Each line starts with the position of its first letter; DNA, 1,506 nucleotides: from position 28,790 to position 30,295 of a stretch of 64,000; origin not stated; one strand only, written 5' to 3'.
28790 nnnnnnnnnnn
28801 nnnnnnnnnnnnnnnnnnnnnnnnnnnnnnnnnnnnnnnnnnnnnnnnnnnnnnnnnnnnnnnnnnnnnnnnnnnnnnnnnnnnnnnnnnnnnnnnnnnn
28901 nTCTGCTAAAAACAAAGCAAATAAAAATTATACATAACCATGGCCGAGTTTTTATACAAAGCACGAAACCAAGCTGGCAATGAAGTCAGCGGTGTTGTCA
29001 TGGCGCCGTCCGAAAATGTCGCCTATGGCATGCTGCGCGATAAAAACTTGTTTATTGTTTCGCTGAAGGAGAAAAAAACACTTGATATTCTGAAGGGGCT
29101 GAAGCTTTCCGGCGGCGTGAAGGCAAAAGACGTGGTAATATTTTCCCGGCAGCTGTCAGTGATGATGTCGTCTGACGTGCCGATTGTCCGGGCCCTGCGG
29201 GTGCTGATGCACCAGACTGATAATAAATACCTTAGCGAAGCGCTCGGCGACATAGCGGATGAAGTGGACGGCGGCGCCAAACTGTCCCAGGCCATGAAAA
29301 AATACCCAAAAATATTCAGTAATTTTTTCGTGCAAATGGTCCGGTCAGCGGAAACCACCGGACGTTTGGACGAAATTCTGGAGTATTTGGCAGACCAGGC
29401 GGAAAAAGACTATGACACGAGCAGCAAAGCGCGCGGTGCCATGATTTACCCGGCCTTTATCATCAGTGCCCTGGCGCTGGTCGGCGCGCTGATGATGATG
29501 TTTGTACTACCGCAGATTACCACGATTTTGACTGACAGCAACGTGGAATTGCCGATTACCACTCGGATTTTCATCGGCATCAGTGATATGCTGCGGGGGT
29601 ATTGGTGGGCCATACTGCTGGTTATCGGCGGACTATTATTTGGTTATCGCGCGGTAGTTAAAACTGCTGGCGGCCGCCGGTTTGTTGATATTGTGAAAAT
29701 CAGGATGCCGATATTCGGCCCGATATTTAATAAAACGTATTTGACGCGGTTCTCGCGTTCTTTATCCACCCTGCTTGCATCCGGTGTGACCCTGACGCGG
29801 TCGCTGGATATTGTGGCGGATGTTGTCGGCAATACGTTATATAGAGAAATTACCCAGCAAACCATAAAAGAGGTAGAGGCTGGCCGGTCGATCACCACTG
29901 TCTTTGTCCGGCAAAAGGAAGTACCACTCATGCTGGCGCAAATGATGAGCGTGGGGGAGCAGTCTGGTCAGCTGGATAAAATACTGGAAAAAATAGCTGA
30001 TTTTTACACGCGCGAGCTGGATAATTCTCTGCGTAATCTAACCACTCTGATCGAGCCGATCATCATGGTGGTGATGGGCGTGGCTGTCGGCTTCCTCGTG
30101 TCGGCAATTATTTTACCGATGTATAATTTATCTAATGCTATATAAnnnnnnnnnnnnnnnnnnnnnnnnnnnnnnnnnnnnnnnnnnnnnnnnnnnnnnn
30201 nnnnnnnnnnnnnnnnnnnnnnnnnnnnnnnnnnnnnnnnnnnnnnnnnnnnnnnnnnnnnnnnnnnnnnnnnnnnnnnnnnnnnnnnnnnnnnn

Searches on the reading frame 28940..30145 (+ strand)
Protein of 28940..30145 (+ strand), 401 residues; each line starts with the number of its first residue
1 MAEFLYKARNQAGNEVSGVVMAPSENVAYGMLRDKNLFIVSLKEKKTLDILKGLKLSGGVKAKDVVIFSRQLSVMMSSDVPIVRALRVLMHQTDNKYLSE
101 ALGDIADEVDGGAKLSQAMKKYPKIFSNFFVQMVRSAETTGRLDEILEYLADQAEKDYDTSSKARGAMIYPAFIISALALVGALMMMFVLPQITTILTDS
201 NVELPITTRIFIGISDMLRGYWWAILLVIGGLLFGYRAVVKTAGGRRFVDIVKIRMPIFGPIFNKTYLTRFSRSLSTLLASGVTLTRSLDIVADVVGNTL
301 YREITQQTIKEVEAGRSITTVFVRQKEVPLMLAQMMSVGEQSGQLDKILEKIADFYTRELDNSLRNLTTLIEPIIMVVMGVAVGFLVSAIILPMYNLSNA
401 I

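Call 26: search_protein_families(library=pfam, proteins=[window:28940-30145:+], max_evalue=0.001)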
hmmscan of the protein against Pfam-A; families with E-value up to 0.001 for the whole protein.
window:28940-30145:+ (401 aa): 1 family
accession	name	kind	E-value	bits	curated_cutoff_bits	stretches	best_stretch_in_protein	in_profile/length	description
PF00482.28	T2SSF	-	3.1e-62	208.5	25.2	2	68-191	1-125/125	Type II secretion system (T2SS), protein F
